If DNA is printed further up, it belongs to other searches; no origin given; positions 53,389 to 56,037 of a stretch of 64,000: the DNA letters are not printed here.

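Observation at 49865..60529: AraC-divergent, tightly overlapped 8-gene operon combining GH38 alpha-mannosidase, two SDRs, a second GH-like enzyme and glycerate kinase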

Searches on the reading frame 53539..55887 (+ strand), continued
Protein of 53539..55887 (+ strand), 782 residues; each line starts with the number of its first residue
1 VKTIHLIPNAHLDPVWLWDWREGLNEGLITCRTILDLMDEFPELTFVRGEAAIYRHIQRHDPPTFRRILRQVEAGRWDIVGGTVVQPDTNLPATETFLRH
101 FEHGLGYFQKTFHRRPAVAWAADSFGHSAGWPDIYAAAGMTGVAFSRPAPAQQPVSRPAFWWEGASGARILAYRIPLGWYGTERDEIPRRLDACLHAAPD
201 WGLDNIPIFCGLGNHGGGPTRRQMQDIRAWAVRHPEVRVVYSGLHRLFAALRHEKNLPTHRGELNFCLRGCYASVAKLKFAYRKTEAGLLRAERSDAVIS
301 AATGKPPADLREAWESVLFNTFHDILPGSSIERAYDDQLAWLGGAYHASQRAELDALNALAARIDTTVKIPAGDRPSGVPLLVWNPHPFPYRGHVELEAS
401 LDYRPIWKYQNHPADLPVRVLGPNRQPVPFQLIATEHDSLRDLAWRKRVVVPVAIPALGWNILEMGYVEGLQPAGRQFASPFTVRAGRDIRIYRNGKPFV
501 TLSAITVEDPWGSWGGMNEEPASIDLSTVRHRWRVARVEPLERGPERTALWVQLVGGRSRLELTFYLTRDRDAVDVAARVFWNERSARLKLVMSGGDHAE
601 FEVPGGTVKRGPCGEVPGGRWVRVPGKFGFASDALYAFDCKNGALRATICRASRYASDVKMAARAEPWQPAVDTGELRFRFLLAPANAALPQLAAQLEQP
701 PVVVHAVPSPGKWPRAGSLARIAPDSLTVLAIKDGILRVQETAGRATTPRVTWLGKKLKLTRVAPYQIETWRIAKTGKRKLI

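Call 22: search_protein_families(library=pfam, proteins=[L013:612-1895:+, L013:40-795:+, L073:550-1956:+, L073:2172-3065:+, L073:4046-4630:+, L073:8346-9374:+, L073:9460-10236:-, L065:3227-4234:+, L065:4782-5600:+, L065:1094-2194:+], max_evalue=0.001)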
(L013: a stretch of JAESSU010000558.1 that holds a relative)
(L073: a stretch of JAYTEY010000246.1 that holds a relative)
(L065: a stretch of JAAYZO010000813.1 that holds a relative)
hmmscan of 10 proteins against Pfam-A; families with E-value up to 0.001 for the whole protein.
L013:612-1895:+ (427 aa): 1 family
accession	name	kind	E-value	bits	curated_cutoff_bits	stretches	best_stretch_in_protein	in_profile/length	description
PF01208.23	URO-D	-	3.4e-24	85.9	23.9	1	222-424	147-345/346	Uroporphyrinogen decarboxylase (URO-D)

L013:40-795:+ (251 aa): 1 family
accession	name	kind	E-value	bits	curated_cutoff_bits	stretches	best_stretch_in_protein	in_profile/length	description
PF05721.19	PhyH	-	2.6e-25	90.4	22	1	39-191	54-211/213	Phytanoyl-CoA dioxygenase (PhyH)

L073:550-1956:+ (468 aa): 4 families
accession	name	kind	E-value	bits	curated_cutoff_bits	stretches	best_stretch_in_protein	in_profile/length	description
PF02878.22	PGM_PMM_I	-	1.8e-29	102.6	22.5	1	4-125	3-122/138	Phosphoglucomutase/phosphomannomutase, alpha/beta/alpha domain I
PF02879.22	PGM_PMM_II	-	1.2e-21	77.6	29.3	1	164-265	3-103/103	Phosphoglucomutase/phosphomannomutase, alpha/beta/alpha domain II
PF02880.22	PGM_PMM_III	-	4.2e-19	69.2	20.7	1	270-368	2-103/115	Phosphoglucomutase/phosphomannomutase, alpha/beta/alpha domain III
PF00408.26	PGM_PMM_IV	-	9.2e-09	35.7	23.1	1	392-464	1-66/68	Phosphoglucomutase/phosphomannomutase, C-terminal domain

L073:2172-3065:+ (297 aa): 1 family
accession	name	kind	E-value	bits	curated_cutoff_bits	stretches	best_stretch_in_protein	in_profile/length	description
PF02151.25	UVR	-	1.8e-07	31.2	21.5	1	267-295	5-33/36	UvrB/uvrC motif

L073:4046-4630:+ (194 aa): 3 families
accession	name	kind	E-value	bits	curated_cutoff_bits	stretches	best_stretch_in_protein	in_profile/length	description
PF13472.12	Lipase_GDSL_2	-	8.9e-29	101.7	32.9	1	5-180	1-178/178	GDSL-like Lipase/Acylhydrolase family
PF00657.28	Lipase_GDSL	-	1.3e-16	61.8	23.6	1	3-184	1-207/208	GDSL-like Lipase/Acylhydrolase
PF04311.20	DUF459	-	0.00074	19.4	27.2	0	56-187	57-196/197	Protein of unknown function (DUF459)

L073:8346-9374:+ (342 aa): 2 families
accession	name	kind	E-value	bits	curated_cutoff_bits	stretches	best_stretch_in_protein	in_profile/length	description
PF00589.27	Phage_integrase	-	1.4e-36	126.3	27.1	1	152-320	3-169/172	Phage integrase family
PF13495.12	Phage_int_SAM_4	-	1.4e-06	29.1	27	1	37-127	4-80/85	Phage integrase, N-terminal SAM-like domain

L073:9460-10236:- (258 aa): 1 family
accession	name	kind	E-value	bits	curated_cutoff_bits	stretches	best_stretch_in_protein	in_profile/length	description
PF00589.27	Phage_integrase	-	1.9e-35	122.6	27.1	1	51-233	3-168/172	Phage integrase family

L065:3227-4234:+ (335 aa): 0 families

L065:4782-5600:+ (272 aa): 5 families
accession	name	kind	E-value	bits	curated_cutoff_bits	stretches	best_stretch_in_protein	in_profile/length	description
PF12833.13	HTH_18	-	4.2e-24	85.1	33.6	1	188-267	1-80/80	Helix-turn-helix domain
PF00165.29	HTH_AraC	-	7.7e-23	80.6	26.6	2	227-266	1-42/42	Bacterial regulatory helix-turn-helix proteins, AraC family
PF02311.25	AraC_binding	-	6.4e-05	23.1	21.1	1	42-112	17-89/135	AraC-like ligand binding domain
PF00440.29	TetR_N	-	0.00097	19.3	24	0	182-204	16-38/47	Bacterial regulatory proteins, tetR family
PF13560.12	HTH_31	-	0.00099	19.8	27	0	183-215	15-47/64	Helix-turn-helix domain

L065:1094-2194:+ (366 aa): 0 families

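Call 23: find_related_loci(query=P0001, collection=metagenome_contigs, flank=10000)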
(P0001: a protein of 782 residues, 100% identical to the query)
Query P0001 (782 aa) in metagenome_contigs; peptide patterns used: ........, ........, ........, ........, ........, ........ (x = any residue, [..] = any of these).
316 stretches matched a pattern; 295 encode a relative of the query (tblastn E <= 1e-3); the best 80 are kept; 80 distinct loci.
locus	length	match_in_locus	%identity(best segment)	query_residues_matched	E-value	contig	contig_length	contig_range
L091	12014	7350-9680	79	1-781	0e+0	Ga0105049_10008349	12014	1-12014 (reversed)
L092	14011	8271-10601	79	1-781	0e+0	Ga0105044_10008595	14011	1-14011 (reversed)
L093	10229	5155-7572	64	3-776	0e+0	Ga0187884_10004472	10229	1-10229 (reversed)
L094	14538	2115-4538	63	1-776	0e+0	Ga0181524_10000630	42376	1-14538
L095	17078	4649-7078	62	3-780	0e+0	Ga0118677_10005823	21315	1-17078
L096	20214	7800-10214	59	3-773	0e+0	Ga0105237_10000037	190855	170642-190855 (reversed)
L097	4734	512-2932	58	3-778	0e+0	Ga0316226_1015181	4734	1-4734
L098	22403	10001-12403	60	3-773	0e+0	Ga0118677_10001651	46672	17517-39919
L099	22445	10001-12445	58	3-776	0e+0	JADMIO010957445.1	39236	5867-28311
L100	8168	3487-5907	60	3-779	0e+0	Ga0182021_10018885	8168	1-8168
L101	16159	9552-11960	60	3-775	0e+0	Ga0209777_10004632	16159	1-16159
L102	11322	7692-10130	59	1-779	0e+0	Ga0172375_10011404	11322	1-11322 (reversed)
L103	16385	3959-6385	59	3-781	0e+0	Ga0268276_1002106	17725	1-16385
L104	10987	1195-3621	59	3-781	0e+0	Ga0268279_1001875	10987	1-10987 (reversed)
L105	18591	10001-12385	59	3-775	0e+0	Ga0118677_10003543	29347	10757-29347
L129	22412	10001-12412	54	4-779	0e+0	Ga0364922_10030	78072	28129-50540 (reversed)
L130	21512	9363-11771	56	4-775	0e+0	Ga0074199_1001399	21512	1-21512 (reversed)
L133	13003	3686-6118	52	3-778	0e+0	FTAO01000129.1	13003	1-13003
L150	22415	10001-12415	49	3-773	0e+0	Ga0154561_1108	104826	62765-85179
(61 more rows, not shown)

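Call 25: search_solved_structures(query=P0122, max_evalue=0.01)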
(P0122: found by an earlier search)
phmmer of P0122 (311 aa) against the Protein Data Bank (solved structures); distinct sequences matched with E-value up to 0.01: 0.
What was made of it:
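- Tried and rejected: The PDB sequence search gave no hit (call 25).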

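Call 26: search_solved_structures(query=P0123, max_evalue=0.1)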
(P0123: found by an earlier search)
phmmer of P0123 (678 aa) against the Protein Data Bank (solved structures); distinct sequences matched with E-value up to 0.1: 2.
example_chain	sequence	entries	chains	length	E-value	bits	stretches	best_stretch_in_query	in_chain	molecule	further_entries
6tvk_AAA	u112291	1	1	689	4.8e-17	64.4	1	13-672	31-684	Alpha-L-fucosidase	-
5xb7_A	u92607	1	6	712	0.0078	17.4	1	349-461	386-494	Beta-galactosidase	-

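Call 27: search_solved_structures(query=P0121, max_evalue=0.001)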
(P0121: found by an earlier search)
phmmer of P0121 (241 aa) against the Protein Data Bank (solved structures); distinct sequences matched with E-value up to 0.001: 20.
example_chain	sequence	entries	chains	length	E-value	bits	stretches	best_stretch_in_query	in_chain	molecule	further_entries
2a1x_A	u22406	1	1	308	2.6e-17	66.3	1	8-216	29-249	Phytanoyl-CoA dioxygenase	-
4mhr_A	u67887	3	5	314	3.8e-15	59.2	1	10-231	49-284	Ectoine hydroxylase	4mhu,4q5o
7dt0_A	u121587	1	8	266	1.3e-13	54.1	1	6-224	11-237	Phytanoyl-CoA dioxygenase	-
7e01_A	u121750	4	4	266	3.5e-13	52.7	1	6-224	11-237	Phytanoyl-CoA dioxygenase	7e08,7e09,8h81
7dzz_A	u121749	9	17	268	3.6e-13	52.7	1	6-224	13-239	Phytanoyl-CoA dioxygenase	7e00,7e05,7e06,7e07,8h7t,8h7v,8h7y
3emr_A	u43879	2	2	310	6.8e-13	51.8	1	6-224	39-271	EctD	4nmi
5nch_A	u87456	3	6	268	1.5e-12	50.7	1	5-230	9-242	Leucine hydroxylase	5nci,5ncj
4xaa_A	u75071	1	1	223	8.6e-10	41.6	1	2-151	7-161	Putative oxygenase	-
6ec3_A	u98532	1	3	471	2.3e-09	40.2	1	6-151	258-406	Methyltransferase domain-containing protein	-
6zyk_A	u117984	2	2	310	5.8e-08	35.6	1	73-157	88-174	Monooxygenase | Uncharacterized protein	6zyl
4xab_A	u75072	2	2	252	8.4e-08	35.1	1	99-218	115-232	EvdO2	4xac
9pze_A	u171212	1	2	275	7.6e-07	32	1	6-219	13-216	Fe/2-OG dependent dioxygenase MysH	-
9c9n_A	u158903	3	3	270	7.6e-07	32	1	6-219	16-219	Fe/2-OG dependent dioxygenase MysH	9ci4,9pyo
5epa_A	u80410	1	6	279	7.7e-07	32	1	53-229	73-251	SnoK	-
2opw_A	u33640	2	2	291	8.8e-07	31.8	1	35-222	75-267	PHYHD1 protein | Phytanoyl-CoA dioxygenase domain-containing protein 1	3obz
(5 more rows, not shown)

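Call 28: find_encoding_contigs(protein=P0123, flank=10000, max_places=4)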
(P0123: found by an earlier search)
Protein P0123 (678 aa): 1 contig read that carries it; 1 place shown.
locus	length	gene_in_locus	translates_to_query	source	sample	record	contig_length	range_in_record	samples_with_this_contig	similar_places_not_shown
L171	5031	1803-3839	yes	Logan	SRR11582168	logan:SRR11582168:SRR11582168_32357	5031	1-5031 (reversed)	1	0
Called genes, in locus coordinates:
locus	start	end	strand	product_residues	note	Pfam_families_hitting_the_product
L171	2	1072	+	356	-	?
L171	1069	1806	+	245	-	PF00106:adh_short, PF08659:KR, PF13561:adh_short_C2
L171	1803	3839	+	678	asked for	PF14871:GHL6, PF08532:Glyco_hydro_42M (faint)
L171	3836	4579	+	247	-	PF00106:adh_short, PF01370:Epimerase (weak), PF08659:KR (weak), PF13561:adh_short_C2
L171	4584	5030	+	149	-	?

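Call 29: find_homologous_proteins(query=P0123, max_evalue=0.00001)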
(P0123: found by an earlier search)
Query P0123 (678 aa): 627 proteins with E <= 0.00001 among 8000 candidates; the best 120 are listed.
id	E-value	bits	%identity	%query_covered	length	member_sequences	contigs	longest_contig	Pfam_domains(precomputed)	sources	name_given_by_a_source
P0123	0.0e+0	1627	100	100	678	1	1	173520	PF14871.13,PF08532.17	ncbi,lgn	-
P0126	0.0e+0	1283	79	99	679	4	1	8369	PF14871.13,PF01120.24,PF08532.17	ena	-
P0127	0.0e+0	1258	77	99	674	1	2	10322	PF14871.13,PF02638.22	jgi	jgi:hypothetical protein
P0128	0.0e+0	1198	72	99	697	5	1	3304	PF14871.13,PF01120.24,PF08532.17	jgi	-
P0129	0.0e+0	1162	70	99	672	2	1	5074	PF14871.13,PF01120.24,PF08532.17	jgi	-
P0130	0.0e+0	1155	70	99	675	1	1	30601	PF14871.13,PF01120.24,PF08532.17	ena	-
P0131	0.0e+0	1147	69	99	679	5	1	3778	PF14871.13,PF01120.24,PF08532.17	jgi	-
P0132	0.0e+0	1144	70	99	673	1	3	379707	PF14871.13,PF02638.22,PF01120.24,PF08532.17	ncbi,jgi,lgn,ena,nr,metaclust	ncbi:MAG TPA: hypothetical protein DET40_25385 [Lentisphaeria bacterium]|nr:MAG: hypothetical protei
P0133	0.0e+0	1119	70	99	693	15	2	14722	PF14871.13,PF01120.24,PF08532.17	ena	-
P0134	0.0e+0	1118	68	99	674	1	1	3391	PF14871.13,PF01120.24,PF08532.17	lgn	-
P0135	0.0e+0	1117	69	99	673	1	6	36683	PF14871.13,PF01120.24,PF08532.17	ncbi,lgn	-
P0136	0.0e+0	1115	67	99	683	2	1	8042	PF14871.13,PF01120.24,PF08532.17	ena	-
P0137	0.0e+0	1114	69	99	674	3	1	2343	PF14871.13,PF02638.22,PF01120.24,PF08532.17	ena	-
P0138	0.0e+0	1114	69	99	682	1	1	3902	PF14871.13,PF02638.22,PF01120.24,PF08532.17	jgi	jgi:hypothetical protein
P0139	0.0e+0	1110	69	98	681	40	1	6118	PF14871.13,PF01120.24,PF08532.17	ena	-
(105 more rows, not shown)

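Call 30: find_encoding_contigs(protein=P0127, flank=10000, max_places=2)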
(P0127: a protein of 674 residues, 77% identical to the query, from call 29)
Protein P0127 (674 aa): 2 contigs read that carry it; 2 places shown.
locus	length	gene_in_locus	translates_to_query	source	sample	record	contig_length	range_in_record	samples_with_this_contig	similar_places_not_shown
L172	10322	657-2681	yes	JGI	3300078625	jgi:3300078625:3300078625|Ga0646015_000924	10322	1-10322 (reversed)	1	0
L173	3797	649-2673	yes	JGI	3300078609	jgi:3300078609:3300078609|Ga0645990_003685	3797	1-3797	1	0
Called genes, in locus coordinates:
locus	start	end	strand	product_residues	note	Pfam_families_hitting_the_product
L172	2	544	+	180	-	?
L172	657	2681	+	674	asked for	PF14871:GHL6, PF02638:GHL10 (weak)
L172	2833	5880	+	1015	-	PF14498:Glyco_hyd_65N_2, PF18961:DUF5703_N (faint), PF22124:Glyco_hydro_95_cat, PF13385:Laminin_G_3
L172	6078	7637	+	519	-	PF13701:DDE_Tnp_1_4, PF01609:DDE_Tnp_1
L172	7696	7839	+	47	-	-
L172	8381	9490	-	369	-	PF00150:Cellulase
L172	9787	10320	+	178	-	?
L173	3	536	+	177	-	?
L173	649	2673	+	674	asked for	PF14871:GHL6, PF02638:GHL10 (weak)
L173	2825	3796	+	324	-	?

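Call 31: find_encoding_contigs(protein=P0126, flank=10000, max_places=2)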
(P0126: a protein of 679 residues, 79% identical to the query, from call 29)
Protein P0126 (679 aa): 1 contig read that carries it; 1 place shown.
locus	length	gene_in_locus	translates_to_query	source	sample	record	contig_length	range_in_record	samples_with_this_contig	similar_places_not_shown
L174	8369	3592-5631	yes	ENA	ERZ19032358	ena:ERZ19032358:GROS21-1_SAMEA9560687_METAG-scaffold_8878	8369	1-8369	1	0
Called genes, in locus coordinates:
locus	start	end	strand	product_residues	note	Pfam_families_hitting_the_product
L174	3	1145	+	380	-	?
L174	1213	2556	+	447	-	PF01120:Alpha_L_fucos, PF22633:F5_F8_type_C_2 (weak)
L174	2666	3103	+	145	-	-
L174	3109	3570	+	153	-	PF00701:DHDPS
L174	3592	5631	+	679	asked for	PF14871:GHL6, PF01120:Alpha_L_fucos (weak), PF08532:Glyco_hydro_42M (faint)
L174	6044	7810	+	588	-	PF16477:DUF5054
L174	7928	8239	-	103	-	-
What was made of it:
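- GH151-like homologues elsewhere sit beside GH95 and GH29 fucosidases (calls 30, 31).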
